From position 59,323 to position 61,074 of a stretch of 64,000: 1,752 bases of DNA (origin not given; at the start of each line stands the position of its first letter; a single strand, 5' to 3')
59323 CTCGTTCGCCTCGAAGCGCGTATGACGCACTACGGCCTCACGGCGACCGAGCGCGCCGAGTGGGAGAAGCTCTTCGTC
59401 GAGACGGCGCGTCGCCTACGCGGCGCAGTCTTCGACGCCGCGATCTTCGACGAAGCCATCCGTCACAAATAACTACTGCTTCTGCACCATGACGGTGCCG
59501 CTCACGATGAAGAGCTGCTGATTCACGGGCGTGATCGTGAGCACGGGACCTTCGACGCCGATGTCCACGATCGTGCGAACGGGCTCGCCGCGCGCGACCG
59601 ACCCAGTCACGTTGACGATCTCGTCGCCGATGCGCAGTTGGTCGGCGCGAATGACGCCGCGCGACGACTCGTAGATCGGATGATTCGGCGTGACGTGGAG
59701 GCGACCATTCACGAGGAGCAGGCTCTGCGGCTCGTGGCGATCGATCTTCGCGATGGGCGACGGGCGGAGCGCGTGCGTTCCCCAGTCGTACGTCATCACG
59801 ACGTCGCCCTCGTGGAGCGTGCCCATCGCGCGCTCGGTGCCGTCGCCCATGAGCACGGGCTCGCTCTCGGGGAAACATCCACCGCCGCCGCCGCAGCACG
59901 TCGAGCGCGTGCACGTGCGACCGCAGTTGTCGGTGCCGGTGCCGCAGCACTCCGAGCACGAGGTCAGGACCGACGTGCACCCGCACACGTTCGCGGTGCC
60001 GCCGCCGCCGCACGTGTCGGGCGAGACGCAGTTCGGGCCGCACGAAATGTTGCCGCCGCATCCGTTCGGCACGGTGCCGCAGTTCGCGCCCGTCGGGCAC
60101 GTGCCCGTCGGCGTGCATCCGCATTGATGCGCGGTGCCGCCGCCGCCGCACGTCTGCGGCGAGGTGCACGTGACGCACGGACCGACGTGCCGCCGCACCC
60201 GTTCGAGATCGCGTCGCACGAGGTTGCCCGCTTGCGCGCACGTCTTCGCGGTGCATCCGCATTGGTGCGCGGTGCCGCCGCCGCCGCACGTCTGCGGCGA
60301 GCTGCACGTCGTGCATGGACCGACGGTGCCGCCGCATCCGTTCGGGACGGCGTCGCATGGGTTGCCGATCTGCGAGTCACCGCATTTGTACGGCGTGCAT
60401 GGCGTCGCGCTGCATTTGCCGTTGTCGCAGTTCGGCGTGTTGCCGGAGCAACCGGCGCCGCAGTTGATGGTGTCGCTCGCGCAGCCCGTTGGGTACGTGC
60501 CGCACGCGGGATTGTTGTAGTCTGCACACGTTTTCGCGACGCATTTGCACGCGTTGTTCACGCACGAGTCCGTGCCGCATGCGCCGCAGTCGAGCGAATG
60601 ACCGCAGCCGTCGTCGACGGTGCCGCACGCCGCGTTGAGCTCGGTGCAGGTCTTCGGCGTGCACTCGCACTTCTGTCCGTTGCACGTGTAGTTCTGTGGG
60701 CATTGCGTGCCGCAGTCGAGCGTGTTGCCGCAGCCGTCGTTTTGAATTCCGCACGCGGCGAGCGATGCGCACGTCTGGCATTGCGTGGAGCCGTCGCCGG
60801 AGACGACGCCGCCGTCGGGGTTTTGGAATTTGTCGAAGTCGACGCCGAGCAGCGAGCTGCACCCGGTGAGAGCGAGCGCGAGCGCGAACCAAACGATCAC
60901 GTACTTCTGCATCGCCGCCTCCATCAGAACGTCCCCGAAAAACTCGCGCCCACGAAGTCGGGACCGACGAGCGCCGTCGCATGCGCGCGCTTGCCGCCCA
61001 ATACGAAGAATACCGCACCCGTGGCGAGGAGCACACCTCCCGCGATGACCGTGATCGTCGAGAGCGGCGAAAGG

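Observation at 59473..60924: Cys-rich myxo-repeat lipoprotein ending in a Hint domain, with an internal compensated double frameshift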

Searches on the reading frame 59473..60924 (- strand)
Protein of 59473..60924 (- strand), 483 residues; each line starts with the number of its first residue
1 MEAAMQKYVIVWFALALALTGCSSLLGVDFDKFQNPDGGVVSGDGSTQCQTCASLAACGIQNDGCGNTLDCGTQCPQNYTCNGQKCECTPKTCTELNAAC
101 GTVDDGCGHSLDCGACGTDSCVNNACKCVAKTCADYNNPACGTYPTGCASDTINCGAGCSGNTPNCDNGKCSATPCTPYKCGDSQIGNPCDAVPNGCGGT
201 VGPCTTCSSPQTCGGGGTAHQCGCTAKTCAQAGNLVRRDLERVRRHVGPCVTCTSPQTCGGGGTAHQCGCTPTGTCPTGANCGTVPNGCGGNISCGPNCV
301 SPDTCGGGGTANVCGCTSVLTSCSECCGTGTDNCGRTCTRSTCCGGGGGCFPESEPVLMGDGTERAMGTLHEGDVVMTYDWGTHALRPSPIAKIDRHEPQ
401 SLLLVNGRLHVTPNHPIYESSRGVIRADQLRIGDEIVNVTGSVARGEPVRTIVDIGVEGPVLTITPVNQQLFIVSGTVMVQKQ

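Call 3: search_protein_families(library=pfam, proteins=[window:59473-60924:-], max_evalue=1)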
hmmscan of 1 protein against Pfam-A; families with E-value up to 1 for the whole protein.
window:59473-60924:- (483 aa): 3 families
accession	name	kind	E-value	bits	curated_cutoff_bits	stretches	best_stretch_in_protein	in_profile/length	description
PF01079.26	Hint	-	0.001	19.1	29.7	1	347-401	10-64/213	Hint module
PF14623.11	Vint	-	0.0036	17.5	27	1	349-420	1-67/166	Hint-domain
PF08139.17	LPAM_1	-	0.56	11.2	20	1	5-23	1-18/18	Prokaryotic membrane lipoprotein lipid attachment site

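Call 4: search_protein_families(library=ncbifam, proteins=[window:59473-60924:-], max_evalue=1)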
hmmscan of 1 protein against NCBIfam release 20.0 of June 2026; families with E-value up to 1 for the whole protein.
window:59473-60924:- (483 aa): 1 family
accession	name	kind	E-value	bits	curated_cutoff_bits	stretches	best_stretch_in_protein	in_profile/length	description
NF038136.1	rSAM_Rv_intein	exception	0.37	9.6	700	1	349-377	75-103/574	intein-containing Rv2578c family radical SAM protein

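Call 8: find_homologous_proteins(query=window:59473-60924:-)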
Query window:59473-60924:- (483 aa): 729 proteins with E <= 0.001 among 8000 candidates; the best 120 are listed.
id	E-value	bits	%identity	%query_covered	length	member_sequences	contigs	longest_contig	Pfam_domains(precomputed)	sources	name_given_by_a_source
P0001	0.0e+0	1099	100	99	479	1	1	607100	-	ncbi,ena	-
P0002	4.5e-207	707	70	99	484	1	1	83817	PF01079.26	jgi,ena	-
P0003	4.4e-155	536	56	100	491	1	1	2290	PF05203.22,PF01079.26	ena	-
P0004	7.6e-130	452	53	100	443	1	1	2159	PF01079.26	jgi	-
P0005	1.3e-124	435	51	98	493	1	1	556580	PF01079.26,PF13403.12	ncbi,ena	-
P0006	1.8e-89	319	46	93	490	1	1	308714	PF07591.16,PF01079.26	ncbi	-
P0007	7.7e-88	314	45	93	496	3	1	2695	PF01079.26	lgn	-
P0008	1.5e-85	306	42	100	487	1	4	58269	PF14623.12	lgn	-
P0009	1.6e-81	293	43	94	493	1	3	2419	PF07591.16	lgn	-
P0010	2.4e-81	292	44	90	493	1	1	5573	PF07591.16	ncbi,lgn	ncbi:hypothetical protein BH09MYX1_BH09MYX1_60560 [soil metagenome]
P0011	6.6e-81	291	43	95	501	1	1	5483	-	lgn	-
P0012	1.8e-79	286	43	97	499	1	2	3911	PF05203.22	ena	-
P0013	1.2e-77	280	45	87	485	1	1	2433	-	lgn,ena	-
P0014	1.4e-77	280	40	100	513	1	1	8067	PF07591.16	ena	-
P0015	5.3e-77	278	41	99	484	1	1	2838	PF07591.16,PF01079.26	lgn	-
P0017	1.3e-76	277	43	93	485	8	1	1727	PF07591.16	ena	-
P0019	6.0e-75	271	40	96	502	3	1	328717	PF01079.26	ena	-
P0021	2.0e-73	266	40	99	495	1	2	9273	PF07591.16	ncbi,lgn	-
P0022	6.5e-73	265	40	86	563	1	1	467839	PF07591.16,PF14623.12,PF01079.26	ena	-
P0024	4.3e-71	258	41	90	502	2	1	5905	PF14623.12,PF01079.26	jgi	jgi:hypothetical protein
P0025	8.7e-71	257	33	99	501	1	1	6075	PF01079.26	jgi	-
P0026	1.6e-70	257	43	90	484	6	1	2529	PF07591.16,PF01079.26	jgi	jgi:hypothetical protein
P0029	4.9e-67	245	39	100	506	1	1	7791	PF07591.16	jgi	jgi:hypothetical protein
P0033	9.3e-66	241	40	96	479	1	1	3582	PF07591.16,PF14623.12,PF05203.22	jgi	jgi:hypothetical protein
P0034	2.2e-65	240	41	91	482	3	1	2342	PF07591.16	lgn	-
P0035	6.5e-64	235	41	82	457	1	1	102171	PF14623.12,PF01079.26,PF13403.12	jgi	jgi:hypothetical protein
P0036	2.8e-63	233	41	88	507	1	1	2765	PF01079.26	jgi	jgi:hypothetical protein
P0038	1.3e-61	227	38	100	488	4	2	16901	PF07591.16,PF01079.26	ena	-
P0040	2.3e-61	226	39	90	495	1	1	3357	PF01079.26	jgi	jgi:hypothetical protein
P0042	1.5e-59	220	38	89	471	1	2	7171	PF14623.12,PF01079.26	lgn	-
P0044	3.1e-58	216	38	100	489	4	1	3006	PF07591.16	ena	-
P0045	6.8e-58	215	35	99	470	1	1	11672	PF01079.26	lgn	-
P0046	1.9e-56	210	38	81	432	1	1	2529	PF14623.12,PF01079.26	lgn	-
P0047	2.3e-56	210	38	100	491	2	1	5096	PF07591.16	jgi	-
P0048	3.3e-56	209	37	96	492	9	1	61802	PF07591.16,PF14623.12,PF13403.12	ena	-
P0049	1.7e-55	207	36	90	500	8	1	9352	PF07591.16,PF14623.12,PF01079.26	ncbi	-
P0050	2.5e-54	203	36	81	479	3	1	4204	PF01079.26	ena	-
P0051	3.8e-54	203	41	61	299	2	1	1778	PF07591.16,PF14623.12,PF01079.26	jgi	jgi:hypothetical protein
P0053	9.3e-53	198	36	100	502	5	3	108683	PF07591.16,PF05203.22,PF13403.12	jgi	jgi:hypothetical protein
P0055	4.2e-52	196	37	88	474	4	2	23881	PF01079.26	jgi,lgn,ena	-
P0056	1.4e-51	194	36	100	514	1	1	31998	PF01079.26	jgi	jgi:hypothetical protein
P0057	4.5e-51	192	32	99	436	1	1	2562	PF01079.26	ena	-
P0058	9.9e-51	191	37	94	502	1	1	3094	PF14623.12,PF01079.26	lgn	-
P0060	4.5e-49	186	41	60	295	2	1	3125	PF07591.16,PF01079.26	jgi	jgi:hypothetical protein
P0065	3.1e-44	170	38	82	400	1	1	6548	PF07591.16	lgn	-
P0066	1.5e-43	168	31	99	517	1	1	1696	PF01079.26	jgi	jgi:hypothetical protein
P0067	2.0e-42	164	35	86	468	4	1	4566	PF14623.12,PF01079.26,PF13403.12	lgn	-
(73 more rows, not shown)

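Call 11: find_encoding_contigs(protein=P0001, flank=10000, max_places=4)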
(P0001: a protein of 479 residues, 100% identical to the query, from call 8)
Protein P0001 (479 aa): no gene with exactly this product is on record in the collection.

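Call 12: find_encoding_contigs(protein=P0002, flank=10000, max_places=4)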
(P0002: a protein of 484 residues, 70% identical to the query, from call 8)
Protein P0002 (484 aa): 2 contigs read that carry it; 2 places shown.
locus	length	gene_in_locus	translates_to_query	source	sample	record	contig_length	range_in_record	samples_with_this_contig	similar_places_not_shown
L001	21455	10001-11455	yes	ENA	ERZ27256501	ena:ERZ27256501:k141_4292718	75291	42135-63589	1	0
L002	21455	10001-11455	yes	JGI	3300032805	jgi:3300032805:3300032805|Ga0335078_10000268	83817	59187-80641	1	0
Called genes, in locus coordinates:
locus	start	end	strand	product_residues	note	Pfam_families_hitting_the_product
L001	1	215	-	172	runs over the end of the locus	-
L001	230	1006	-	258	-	PF02626:CT_A_B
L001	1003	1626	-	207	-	PF02682:CT_C_D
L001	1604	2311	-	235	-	PF03746:LamB_YcsF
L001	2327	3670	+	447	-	PF00067:p450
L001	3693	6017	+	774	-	PF02737:3HCDH_N, PF03446:NAD_binding_2 (faint), PF00725:3HCDH, PF00378:ECH_1, PF16113:ECH_2 (weak)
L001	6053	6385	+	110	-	-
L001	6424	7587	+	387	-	PF00108:Thiolase_N, PF00109:ketoacyl-synt (faint), PF02803:Thiolase_C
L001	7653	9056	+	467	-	PF00069:Pkinase, PF01636:APH (faint), PF07714:PK_Tyr_Ser-Thr, PF03109:ABC1 (weak), PF14531:Kinase-like (weak)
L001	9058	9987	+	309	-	-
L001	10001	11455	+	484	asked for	PF01079:Hint (weak)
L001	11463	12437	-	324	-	PF03480:DctP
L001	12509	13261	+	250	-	-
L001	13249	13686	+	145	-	-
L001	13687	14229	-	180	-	-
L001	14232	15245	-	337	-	-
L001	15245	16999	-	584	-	PF07714:PK_Tyr_Ser-Thr, PF00069:Pkinase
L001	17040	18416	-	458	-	PF03109:ABC1 (faint), PF00069:Pkinase, PF07714:PK_Tyr_Ser-Thr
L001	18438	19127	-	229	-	PF00072:Response_reg, PF00486:Trans_reg_C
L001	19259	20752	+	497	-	-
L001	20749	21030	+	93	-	-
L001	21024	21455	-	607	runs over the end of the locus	PF01432:Peptidase_M3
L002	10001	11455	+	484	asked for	PF01079:Hint (weak)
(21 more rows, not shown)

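Call 20: find_related_loci(query=A1, collection=genome_contigs, flank=10000)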
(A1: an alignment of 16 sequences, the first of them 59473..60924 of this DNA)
Query A1 (483 aa) in genome_contigs; peptide patterns used: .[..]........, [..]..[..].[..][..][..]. (x = any residue, [..] = any of these).
431 stretches matched a pattern; 303 encode a relative of the query (tblastn E <= 1e-3); the best 80 are kept; 80 distinct loci.
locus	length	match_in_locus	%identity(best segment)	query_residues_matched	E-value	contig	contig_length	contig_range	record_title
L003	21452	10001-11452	51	9-483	1e-117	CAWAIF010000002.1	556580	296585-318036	MAG: uncultured delta proteobacterium isolate MFD02416.bin.1.98 genome assembly, contig: contig_40765, whole genome shot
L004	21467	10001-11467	44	2-482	2e-91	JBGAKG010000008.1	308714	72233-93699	MAG: Polyangiaceae bacterium isolate MAG_AAO_H125.35 AAOH125-35_opera_contig_164, whole genome shotgun sequence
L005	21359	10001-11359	43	5-453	4e-80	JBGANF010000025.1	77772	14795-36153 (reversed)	MAG: Polyangiaceae bacterium isolate MAG_AAO_H10.108 AAOH10-108_opera_contig_1545, whole genome shotgun sequence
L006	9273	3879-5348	40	6-482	5e-79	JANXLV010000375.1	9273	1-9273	MAG: Myxococcales bacterium isolate 336R_concoct_307_sub 336R_k141_2163613, whole genome shotgun sequence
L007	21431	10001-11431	38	10-483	3e-69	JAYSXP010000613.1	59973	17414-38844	MAG: Polyangiaceae bacterium isolate GFS_13241 GFS_13241_612, whole genome shotgun sequence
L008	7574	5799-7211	38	22-483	4e-67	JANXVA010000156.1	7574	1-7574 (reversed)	MAG: Myxococcales bacterium isolate 340R_metabat_70 340R_k141_976756, whole genome shotgun sequence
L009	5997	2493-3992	37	3-483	6e-66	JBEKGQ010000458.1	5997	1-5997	MAG: Polyangiaceae bacterium isolate SPRUCE 257 SPRUCE_257_458, whole genome shotgun sequence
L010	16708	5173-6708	44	43-354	1e-46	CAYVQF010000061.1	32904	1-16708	MAG TPA_asm: uncultured Myxococcales bacterium isolate SRP241326_co1_343 genome assembly, contig: NODE_2116_length_32904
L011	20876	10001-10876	44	1-296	3e-45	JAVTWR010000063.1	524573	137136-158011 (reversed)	MAG: Polyangiaceae bacterium isolate labscale reactor_MAG19 NODE_5_length_524573_cov_25.762317, whole genome shotgun seq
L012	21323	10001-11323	39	51-432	4e-44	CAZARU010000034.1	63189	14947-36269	MAG TPA_asm: uncultured Polyangiaceae bacterium isolate SRP237561_co1_294 genome assembly, contig: NODE_608_length_63189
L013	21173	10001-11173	46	50-348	3e-43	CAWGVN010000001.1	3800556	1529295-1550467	MAG: uncultured delta proteobacterium isolate MFD02416.bin.1.415 genome assembly, contig: contig_23579, whole genome sho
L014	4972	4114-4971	44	22-296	6e-43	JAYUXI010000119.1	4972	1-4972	MAG: Myxococcales bacterium isolate GL132_UP_concoct_56 GL132_UP_concoct_56_118, whole genome shotgun sequence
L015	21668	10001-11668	48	45-354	7e-43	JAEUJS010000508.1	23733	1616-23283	MAG: Archangium sp. isolate new MAG-75 k141_4080915, whole genome shotgun sequence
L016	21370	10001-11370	45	6-454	1e-62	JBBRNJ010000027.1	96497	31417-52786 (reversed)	MAG: Polyangiales bacterium isolate La1_metabat2.153 LA1C_B2.153_k141_1913893L_96497_cov_15.2443, whole genome shotgun s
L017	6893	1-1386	46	45-348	1e-39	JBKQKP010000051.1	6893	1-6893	MAG: Polyangiaceae bacterium isolate CRr1A1B1C__bin_81 CRr1A1B1C_000000058349, whole genome shotgun sequence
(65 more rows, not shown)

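Call 21: list_cluster_members(proteins=[P0001])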
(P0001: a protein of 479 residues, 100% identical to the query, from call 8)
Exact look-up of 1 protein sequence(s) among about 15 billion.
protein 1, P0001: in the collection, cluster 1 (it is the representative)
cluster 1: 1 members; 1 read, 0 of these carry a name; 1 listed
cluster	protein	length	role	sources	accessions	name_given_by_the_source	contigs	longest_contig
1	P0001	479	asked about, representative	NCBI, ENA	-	-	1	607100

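Call 33: search_protein_families(library=pfam, proteins=[P0002, P0005, L001:7653-9056:+, L001:9058-9987:+], max_evalue=0.01)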
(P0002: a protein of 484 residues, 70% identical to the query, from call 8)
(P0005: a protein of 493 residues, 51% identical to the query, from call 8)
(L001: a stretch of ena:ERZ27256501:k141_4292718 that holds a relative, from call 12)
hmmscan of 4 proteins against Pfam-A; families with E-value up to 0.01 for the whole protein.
P0002 (484 aa): 3 families
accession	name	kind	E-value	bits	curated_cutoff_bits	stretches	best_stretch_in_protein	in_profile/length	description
PF01079.26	Hint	-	1.9e-07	31.3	29.7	1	345-421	11-89/213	Hint module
PF07591.16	PT-HINT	-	0.0005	20.8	27.7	1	358-451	6-103/137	Pretoxin HINT domain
PF14623.11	Vint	-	0.0025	18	27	1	346-420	1-66/166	Hint-domain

P0005 (493 aa): 5 families
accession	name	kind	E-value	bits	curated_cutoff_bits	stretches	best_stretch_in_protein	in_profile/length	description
PF01079.26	Hint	-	1.4e-07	31.7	29.7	1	349-443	10-116/213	Hint module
PF13403.11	Hint_2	-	9.9e-06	26.4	28.4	1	352-384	2-33/147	Hint domain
PF14623.11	Vint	-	0.00011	22.5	27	1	351-425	1-66/166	Hint-domain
PF05203.21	Hom_end_hint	-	0.00026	21.5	32.1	1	352-380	1-29/228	Hom_end-associated Hint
PF07591.16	PT-HINT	-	0.0041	17.8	27.7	1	360-449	3-94/137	Pretoxin HINT domain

L001:7653-9056:+ (467 aa): 5 families
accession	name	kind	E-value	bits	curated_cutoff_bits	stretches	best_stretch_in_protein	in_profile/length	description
PF00069.31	Pkinase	-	7.3e-38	130.9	31.7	1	8-267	2-259/263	Protein kinase domain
PF07714.23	PK_Tyr_Ser-Thr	-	1.1e-21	77.8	23.1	1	9-260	3-249/258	Protein tyrosine and serine/threonine kinase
PF03109.22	ABC1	-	1.6e-09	37.7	22.9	1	81-154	144-215/244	ABC1 atypical kinase-like domain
PF01636.29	APH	-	4e-07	30.5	23.2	1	107-154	146-198/239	Phosphotransferase enzyme family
PF14531.12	Kinase-like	-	8.5e-07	28.9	25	1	116-259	155-289/289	Kinase-like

L001:9058-9987:+ (309 aa): 1 family
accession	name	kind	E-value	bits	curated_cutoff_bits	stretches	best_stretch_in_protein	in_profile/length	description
PF07719.23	TPR_2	-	6.8e-05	23.1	27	0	62-86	4-28/34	Tetratricopeptide repeat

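Call 40: search_protein_families(library=ncbifam, proteins=[P0002, P0005, P0006], max_evalue=1)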
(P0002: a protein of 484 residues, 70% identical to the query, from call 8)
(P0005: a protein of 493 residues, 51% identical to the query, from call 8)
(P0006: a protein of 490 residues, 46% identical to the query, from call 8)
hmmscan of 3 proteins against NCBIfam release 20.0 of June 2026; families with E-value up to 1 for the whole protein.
P0002 (484 aa): 1 family
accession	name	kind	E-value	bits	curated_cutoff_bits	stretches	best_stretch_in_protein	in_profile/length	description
NF038136.1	rSAM_Rv_intein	exception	0.18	10.6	700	1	347-374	76-103/574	intein-containing Rv2578c family radical SAM protein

P0005 (493 aa): 6 families
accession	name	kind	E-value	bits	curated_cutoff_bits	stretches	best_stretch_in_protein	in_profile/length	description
NF005852.0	PRK07773.1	equivalog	0.00015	20.2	780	1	350-445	396-494/886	replicative DNA helicase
NF038162.1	RtcB_rel_intein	exception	0.0026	15.8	1150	1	351-443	94-189/961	intein-containing RtcB family protein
NF038136.1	rSAM_Rv_intein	exception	0.0073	15.2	700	1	352-428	76-153/574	intein-containing Rv2578c family radical SAM protein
NF004035.0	PRK05506.1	subfamily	0.017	13.4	715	1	425-468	258-301/632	bifunctional sulfate adenylyltransferase subunit 1/adenylylsulfate kinase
NF004946.0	PRK06292.2-4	subfamily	0.029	13.1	634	1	18-61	5-49/487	dihydrolipoyl dehydrogenase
NF011418.0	PRK14845.1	equivalog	0.044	11.5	756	1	414-445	103-134/1049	translation initiation factor IF-2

P0006 (490 aa): 3 families
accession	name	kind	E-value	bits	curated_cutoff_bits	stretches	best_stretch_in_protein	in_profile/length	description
NF038136.1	rSAM_Rv_intein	exception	0.00032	19.7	700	1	346-374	76-104/574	intein-containing Rv2578c family radical SAM protein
NF005852.0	PRK07773.1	equivalog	0.0036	15.6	780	1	345-437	397-492/886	replicative DNA helicase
TIGR01445.1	intein_Nterm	domain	0.0049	17.8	24.5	1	346-419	1-83/83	intein N-terminal splicing region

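Call 51: predict_structure(alignment_id=A3)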
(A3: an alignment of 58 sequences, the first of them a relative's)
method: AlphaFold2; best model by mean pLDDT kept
length: 484 residues; sequences in the alignment: 58
mean_pLDDT: 86.3   pTM: 0.37
mean pLDDT of the five models: 86.3, 84.9, 84.3, 83.9, 83.6
residues with pLDDT >= 90: 299; 70-90: 127; 50-70: 21; < 50: 37
segments of 3 or more residues with pLDDT < 50: 1-5, 16-25, 27-41, 340-344
pLDDT, mean of each block of 10 residues (from residue 1): 47 50 40 39 72 89 90 88 92 96 95 92 93 94 93 93 90 88 94 92 91 89 90 92 91 89 89 90 88 90 89 83 76 68 66 97 98 96 96 89 96 95 94 97 95 94 93 95 83
secondary structure, 60 per line:
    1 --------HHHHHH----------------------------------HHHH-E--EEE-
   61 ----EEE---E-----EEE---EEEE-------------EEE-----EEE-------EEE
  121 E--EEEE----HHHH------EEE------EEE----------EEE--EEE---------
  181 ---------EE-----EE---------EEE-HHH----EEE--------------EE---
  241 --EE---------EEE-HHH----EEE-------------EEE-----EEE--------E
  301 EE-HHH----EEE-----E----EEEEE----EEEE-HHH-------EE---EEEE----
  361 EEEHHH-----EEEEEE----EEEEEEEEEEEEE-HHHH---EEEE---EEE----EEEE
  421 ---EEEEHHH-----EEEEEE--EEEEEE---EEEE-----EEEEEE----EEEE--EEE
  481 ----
elements in order: H9-14 H49-52 E57-59 E65-67 E77-79 E83-86 E100-102 E108-110 E118-121 E124-127 H132-135 E142-144 E151-153 E164-166 E169-171 E208-210 E219-221 E254-256 E265-267 E281-283 E289-291 E300-302 E311-313 E324-328 E333-336 E353-356 E361-363 E372-377 E382-394 H396-399 E403-406 E410-412 E417-420 E424-427 E436-441 E444-449 E453-456 E462-467 E472-475 E478-480
